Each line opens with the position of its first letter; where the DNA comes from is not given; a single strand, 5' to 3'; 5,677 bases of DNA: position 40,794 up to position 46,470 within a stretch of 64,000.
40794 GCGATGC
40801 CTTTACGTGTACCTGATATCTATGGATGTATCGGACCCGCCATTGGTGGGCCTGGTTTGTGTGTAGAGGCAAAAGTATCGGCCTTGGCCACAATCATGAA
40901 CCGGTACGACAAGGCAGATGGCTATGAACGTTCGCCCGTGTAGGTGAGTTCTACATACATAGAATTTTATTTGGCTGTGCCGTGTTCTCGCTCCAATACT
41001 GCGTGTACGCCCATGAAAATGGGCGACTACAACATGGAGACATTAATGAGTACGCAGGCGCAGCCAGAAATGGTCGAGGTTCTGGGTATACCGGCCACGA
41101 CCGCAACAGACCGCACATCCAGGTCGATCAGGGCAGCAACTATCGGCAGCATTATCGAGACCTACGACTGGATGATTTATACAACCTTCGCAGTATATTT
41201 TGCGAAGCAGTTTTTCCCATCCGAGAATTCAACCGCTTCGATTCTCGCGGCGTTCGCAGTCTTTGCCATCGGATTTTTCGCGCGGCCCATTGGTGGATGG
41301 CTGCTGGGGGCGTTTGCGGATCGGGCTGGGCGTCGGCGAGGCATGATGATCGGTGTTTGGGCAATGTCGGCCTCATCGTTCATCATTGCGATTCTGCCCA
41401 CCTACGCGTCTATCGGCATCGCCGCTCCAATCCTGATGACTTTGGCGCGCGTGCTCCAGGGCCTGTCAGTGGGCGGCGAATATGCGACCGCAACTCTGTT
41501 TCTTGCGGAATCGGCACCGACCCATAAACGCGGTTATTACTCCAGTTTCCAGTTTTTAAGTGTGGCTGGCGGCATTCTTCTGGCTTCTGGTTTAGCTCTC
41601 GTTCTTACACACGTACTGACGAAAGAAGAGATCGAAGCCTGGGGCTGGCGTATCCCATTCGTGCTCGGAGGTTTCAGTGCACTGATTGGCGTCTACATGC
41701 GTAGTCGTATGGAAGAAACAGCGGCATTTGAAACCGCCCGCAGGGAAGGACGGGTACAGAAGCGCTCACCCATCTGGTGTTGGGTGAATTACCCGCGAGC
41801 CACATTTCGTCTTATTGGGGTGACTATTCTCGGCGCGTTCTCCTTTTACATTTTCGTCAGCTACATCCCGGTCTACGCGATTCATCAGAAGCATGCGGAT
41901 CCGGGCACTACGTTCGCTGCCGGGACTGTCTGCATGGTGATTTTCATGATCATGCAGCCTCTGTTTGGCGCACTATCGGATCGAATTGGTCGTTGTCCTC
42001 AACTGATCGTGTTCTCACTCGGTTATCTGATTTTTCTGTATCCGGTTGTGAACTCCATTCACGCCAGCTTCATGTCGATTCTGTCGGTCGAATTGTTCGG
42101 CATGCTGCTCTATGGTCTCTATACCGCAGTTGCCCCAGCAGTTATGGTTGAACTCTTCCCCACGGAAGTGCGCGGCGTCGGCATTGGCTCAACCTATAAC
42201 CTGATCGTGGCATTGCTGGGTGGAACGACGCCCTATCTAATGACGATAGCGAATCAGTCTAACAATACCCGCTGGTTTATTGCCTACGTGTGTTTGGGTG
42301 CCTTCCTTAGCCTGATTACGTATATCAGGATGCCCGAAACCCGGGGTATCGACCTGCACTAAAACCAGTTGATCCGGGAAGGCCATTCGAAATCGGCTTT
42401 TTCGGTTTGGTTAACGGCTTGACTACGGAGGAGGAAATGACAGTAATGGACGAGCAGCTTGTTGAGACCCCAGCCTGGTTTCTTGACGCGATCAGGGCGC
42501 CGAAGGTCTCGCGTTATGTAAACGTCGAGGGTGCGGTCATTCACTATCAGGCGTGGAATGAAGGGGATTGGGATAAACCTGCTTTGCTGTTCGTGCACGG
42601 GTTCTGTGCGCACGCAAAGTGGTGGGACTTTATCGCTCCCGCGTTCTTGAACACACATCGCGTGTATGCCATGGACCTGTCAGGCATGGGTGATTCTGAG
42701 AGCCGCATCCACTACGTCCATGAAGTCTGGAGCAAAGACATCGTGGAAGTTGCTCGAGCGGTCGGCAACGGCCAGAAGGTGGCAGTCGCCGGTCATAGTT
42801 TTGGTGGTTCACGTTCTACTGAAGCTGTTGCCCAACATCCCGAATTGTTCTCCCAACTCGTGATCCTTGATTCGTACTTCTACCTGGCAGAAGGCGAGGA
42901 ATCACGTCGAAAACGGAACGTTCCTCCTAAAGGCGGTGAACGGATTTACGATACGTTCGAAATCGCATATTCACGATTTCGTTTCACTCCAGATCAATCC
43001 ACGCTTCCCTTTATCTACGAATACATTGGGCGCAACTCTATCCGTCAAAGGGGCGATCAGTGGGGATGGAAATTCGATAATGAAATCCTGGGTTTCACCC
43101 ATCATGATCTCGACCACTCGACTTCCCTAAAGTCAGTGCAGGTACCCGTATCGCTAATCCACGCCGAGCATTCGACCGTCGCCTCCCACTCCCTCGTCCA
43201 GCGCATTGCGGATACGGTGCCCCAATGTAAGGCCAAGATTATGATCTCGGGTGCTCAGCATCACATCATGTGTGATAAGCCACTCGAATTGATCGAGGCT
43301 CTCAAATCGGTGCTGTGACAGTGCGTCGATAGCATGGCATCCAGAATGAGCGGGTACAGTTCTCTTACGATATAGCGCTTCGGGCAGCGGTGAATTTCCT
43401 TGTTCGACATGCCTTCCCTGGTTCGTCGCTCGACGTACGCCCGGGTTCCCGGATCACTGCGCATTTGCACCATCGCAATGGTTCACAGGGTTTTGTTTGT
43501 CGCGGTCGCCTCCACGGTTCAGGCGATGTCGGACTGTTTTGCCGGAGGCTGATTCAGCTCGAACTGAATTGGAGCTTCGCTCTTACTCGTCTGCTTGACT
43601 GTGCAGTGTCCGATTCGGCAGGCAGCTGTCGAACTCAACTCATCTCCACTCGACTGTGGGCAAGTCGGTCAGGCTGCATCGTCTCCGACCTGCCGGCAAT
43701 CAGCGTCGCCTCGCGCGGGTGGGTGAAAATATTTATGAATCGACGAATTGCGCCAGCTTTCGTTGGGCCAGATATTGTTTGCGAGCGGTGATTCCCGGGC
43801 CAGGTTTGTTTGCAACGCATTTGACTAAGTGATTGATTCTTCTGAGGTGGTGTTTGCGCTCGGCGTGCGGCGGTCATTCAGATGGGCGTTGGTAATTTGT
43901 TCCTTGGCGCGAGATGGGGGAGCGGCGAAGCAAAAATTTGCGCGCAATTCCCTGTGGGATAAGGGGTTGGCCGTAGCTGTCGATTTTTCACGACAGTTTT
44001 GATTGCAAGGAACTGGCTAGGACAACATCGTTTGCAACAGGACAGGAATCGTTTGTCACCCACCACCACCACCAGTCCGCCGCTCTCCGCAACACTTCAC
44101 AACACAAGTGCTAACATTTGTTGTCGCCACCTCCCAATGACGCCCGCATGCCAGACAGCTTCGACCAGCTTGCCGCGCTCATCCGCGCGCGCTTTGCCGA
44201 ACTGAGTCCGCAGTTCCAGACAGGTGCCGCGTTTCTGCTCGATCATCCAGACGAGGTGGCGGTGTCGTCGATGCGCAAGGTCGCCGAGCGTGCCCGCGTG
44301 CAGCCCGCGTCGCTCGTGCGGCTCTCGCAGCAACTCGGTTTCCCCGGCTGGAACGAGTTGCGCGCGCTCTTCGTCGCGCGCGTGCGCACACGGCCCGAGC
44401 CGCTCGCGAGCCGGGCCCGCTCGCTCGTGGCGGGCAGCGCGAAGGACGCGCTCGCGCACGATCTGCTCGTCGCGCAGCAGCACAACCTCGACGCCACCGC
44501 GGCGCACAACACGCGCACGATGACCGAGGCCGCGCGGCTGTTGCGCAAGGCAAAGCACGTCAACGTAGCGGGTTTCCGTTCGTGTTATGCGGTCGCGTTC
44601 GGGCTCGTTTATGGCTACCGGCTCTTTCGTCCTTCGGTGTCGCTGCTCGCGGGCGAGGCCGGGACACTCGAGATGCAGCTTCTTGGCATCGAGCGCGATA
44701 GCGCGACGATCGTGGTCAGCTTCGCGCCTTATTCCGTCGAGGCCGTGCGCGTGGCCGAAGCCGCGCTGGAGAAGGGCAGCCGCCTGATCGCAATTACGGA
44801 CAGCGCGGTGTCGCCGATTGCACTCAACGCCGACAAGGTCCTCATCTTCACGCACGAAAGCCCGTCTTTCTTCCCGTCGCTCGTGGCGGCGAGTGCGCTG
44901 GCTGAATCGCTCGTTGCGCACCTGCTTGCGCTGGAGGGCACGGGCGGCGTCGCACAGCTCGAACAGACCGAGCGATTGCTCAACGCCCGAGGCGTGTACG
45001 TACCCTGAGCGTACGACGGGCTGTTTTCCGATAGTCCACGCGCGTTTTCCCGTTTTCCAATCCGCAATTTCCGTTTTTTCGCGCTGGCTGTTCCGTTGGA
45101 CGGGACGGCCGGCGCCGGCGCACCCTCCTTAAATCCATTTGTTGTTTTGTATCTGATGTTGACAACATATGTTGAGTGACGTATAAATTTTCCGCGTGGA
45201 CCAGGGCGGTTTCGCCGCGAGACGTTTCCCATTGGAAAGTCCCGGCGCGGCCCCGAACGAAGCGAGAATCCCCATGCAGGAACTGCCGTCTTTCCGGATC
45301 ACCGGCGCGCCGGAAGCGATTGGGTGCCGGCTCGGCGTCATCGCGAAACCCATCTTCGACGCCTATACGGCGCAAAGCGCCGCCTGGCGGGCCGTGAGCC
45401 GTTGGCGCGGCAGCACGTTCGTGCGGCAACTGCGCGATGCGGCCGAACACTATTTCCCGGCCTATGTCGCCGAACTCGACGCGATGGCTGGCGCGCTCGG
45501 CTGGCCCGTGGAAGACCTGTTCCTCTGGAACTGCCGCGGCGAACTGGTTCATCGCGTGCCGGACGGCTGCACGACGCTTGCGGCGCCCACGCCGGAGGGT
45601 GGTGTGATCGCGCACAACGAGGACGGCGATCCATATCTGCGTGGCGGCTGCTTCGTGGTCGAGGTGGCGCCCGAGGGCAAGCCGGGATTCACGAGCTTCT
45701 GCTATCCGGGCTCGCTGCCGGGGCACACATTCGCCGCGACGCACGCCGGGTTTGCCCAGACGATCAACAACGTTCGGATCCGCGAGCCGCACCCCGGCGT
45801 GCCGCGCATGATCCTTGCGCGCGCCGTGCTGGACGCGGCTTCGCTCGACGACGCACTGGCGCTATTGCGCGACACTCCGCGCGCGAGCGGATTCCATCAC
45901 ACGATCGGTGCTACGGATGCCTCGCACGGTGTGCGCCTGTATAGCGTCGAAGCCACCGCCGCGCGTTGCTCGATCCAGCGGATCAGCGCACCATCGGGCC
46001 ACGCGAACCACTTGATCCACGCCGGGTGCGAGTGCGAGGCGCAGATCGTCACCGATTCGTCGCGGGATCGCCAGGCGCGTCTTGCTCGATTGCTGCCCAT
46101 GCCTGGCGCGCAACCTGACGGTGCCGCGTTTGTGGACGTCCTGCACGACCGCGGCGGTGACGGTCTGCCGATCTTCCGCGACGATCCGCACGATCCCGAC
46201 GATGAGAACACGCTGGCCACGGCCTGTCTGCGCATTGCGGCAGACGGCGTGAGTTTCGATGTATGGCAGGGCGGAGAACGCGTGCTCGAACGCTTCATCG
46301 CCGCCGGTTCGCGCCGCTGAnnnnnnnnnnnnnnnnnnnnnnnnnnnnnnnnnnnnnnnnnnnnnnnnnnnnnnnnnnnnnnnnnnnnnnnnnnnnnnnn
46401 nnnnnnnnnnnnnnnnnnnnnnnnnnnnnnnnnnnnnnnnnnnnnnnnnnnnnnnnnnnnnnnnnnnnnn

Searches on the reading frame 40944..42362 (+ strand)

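Call 6: search_protein_families(library=pfam, proteins=[window:40944-42362:+])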
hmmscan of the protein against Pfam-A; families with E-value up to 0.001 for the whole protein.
window:40944-42362:+ (472 aa): 2 families
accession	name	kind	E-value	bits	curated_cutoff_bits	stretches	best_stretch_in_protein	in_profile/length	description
PF00083.30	Sugar_tr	-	5.6e-35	121.5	22.3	2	65-263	5-198/452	Sugar (and other) transporter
PF07690.21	MFS_1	-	1e-31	110.6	33.4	1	67-423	3-340/347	Major Facilitator Superfamily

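Call 62: search_protein_families(library=ncbifam, proteins=[window:40944-42362:+], max_evalue=0.00001)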
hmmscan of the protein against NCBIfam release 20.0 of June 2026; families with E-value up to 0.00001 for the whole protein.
window:40944-42362:+ (472 aa): 15 families
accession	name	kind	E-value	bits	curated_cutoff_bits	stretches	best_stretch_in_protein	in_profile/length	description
TIGR00883.1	2A0106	subfamily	3.1e-112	375.6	443.45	1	68-451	1-393/400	metabolite/H+ symporter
NF007710.0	PRK10406.1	subfamily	1.4e-90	304.5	550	1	54-461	16-421/432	MFS family transporter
NF011656.1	PRK15075.1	subfamily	1.1e-81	274.9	445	1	59-462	6-410/419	tricarballylate/proton symporter TcuC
NF007927.0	PRK10642.1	equivalog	6.8e-72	242.8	544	1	55-467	20-442/500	glycine betaine/L-proline transporter ProP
NF007414.0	PRK09952.1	equivalog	1.1e-66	225.4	538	1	51-465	13-434/438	shikimate transporter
TIGR00891.1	2A0112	subfamily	1.5e-26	93.5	552.9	1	61-270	13-202/405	sialate:H+ symport family MFS transporter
NF008963.0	PRK12307.1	equivalog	3.9e-26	92.2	637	1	60-459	18-394/426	MFS transporter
NF003024.0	PRK03893.1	subfamily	4.4e-23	81.8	604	1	57-267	18-206/497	sialate:H+ symport family MFS transporter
TIGR00895.1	2A0115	subfamily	1.6e-21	76.8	418.55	2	58-273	15-209/398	aromatic acid/H+ symport family MFS transporter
TIGR00879.1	SP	subfamily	5.9e-19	68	237.8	1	63-248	60-236/510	sugar porter family MFS transporter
NF052357.1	GlucTporGlcPStph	equivalog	4.4e-16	58.7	750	1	66-252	13-180/445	glucose transporter GlcP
TIGR00898.1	2A0119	subfamily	1.6e-12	47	550.75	1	105-235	133-241/506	cation transport protein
NF008586.0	PRK11551.1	equivalog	4.3e-11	42.4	410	1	105-417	54-349/406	3-(3-hydroxy-phenyl)propionate transporter MhpT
TIGR00880.1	2_A_01_02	superfamily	5.4e-08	33.1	131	0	116-249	13-130/141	multidrug resistance protein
NF007484.0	PRK10077.1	equivalog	1.4e-07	30.7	608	1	65-258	17-216/480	D-xylose transporter XylE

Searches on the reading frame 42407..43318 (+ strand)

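Call 6: search_protein_families(library=pfam, proteins=[window:42407-43318:+])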
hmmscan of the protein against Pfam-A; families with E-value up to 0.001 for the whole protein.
window:42407-43318:+ (303 aa): 5 families
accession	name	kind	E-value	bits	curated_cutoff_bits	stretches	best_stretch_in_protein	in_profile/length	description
PF00561.26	Abhydrolase_1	-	3.7e-20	73.1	25.8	1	58-160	1-108/245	alpha/beta hydrolase fold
PF12697.13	Abhydrolase_6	-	1.6e-15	58.8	26.3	1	60-296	1-215/217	Alpha/beta hydrolase family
PF12146.15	Hydrolase_4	-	4.3e-15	56.1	27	1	58-156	5-109/239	Serine aminopeptidase, S33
PF12695.13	Abhydrolase_5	-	0.00051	20.3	27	0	114-158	48-91/164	Alpha/beta hydrolase family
PF05057.20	DUF676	-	0.00079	19.4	20.3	0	61-144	9-99/217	Putative serine esterase (DUF676)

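Call 62: search_protein_families(library=ncbifam, proteins=[window:42407-43318:+], max_evalue=0.00001)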
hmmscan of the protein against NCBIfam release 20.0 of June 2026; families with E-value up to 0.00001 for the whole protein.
window:42407-43318:+ (303 aa): 15 families
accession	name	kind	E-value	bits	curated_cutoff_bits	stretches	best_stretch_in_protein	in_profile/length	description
NF051488.1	bifunc_PcaDC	exception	4.5e-18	65.5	390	1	52-302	7-249/375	bifunctional 3-oxoadipate enol-lactonase/4-carboxymuconolactone decarboxylase PcaDC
NF050089.1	i_nPHAscl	equivalog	9.2e-18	64.3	300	1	51-157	12-118/288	intracellular short-chain-length polyhydroxyalkanoate depolymerase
TIGR02427.1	protocat_pcaD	equivalog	6.4e-15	55.2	255.85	1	45-300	2-247/251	3-oxoadipate enol-lactonase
NF011457.0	PRK14875.1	equivalog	1.3e-13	50.7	307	1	35-153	112-228/372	acetoin dehydrogenase dihydrolipoyllysine-residue acetyltransferase subunit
NF051487.1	bifunc_PcaCD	exception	3.7e-12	46.1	430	1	49-301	164-409/413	bifunctional 4-carboxymuconolactone decarboxylase/3-oxoadipate enol-lactonase PcaCD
NF004514.1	PRK05855.1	equivalog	4.2e-12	45.4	455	1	49-143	14-111/578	SDR family oxidoreductase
TIGR01738.1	bioH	equivalog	1.1e-11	44.9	206.95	1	58-166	5-108/245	pimeloyl-ACP methyl ester esterase BioH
TIGR03695.1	menH_SHCHC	equivalog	1.3e-11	44.5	208.55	1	57-170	2-117/252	2-succinyl-6-hydroxy-2,4-cyclohexadiene-1-carboxylate synthase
NF002938.0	PRK03592.1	equivalog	2.6e-11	43.4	241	1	33-157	10-130/298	haloalkane dehalogenase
TIGR03056.1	bchO_mg_che_rel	equivalog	3.8e-10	39.3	172.55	1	35-139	8-111/278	alpha/beta fold hydrolase BchO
NF007954.0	PRK10673.1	equivalog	1.2e-09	37.8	399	0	56-155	15-113/255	esterase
TIGR03611.1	RutD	equivalog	4e-08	33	238.5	1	45-157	1-114/258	pyrimidine utilization protein D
TIGR01250.1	pro_imino_pep_2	subfamily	4.1e-08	33.1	167.65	0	34-153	3-126/288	proline iminopeptidase-family hydrolase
NF045632.1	hydroxlase_HsaD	equivalog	7.7e-07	28.3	400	1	28-154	7-135/290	4,5:9,10-diseco-3-hydroxy-5,9,17-trioxoandrosta-1(10),2-diene-4-oate hydrolase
NF058580.1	lipase_V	equivalog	7e-06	25.9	300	0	45-138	15-105/230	EstV family lipase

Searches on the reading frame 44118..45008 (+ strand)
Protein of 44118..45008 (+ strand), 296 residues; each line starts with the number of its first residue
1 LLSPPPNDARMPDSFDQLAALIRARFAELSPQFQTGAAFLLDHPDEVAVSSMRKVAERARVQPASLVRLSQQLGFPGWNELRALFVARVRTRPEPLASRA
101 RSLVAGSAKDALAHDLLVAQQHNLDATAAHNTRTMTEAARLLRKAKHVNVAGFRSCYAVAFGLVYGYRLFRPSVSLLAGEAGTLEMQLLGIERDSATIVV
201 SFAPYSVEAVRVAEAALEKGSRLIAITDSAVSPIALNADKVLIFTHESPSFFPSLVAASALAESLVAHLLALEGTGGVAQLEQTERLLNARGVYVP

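Call 62: search_protein_families(library=ncbifam, proteins=[window:44118-45008:+], max_evalue=0.00001)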
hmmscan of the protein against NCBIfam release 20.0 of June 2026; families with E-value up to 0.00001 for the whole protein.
window:44118-45008:+ (296 aa): 6 families
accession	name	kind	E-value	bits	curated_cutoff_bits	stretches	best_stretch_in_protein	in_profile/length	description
NF040776.2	AlsR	equivalog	1.4e-16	60.2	400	1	18-243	4-226/279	transcriptional repressor AlsR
NF008458.0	PRK11337.1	equivalog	1.2e-14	53.9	378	1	16-246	14-241/293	MurR/RpiR family transcriptional regulator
NF008590.0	PRK11557.1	equivalog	2.3e-12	46.9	355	1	22-270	7-255/282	MurR/RpiR family transcriptional regulator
NF012026.0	PRK15482.1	equivalog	7.2e-10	38.8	408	1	23-240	8-229/285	HTH-type transcriptional regulator MurR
NF010701.0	PRK14101.1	equivalog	6.7e-09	34.5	920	1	21-246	346-567/638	bifunctional transcriptional regulator/glucokinase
NF008451.0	PRK11302.1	subfamily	7.5e-09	35.4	296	1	22-243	7-224/286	transcriptional regulator HexR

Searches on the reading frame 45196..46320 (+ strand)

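Call 62: search_protein_families(library=ncbifam, proteins=[window:45196-46320:+], max_evalue=0.00001)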
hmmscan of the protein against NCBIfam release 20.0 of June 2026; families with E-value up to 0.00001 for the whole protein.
window:45196-46320:+ (374 aa): 1 family
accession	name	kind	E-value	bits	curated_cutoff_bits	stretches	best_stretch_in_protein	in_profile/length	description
NF040521.1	C45_proenzyme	subfamily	7.4e-74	248.9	85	1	36-350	1-311/313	C45 family autoproteolytic acyltransferase/hydrolase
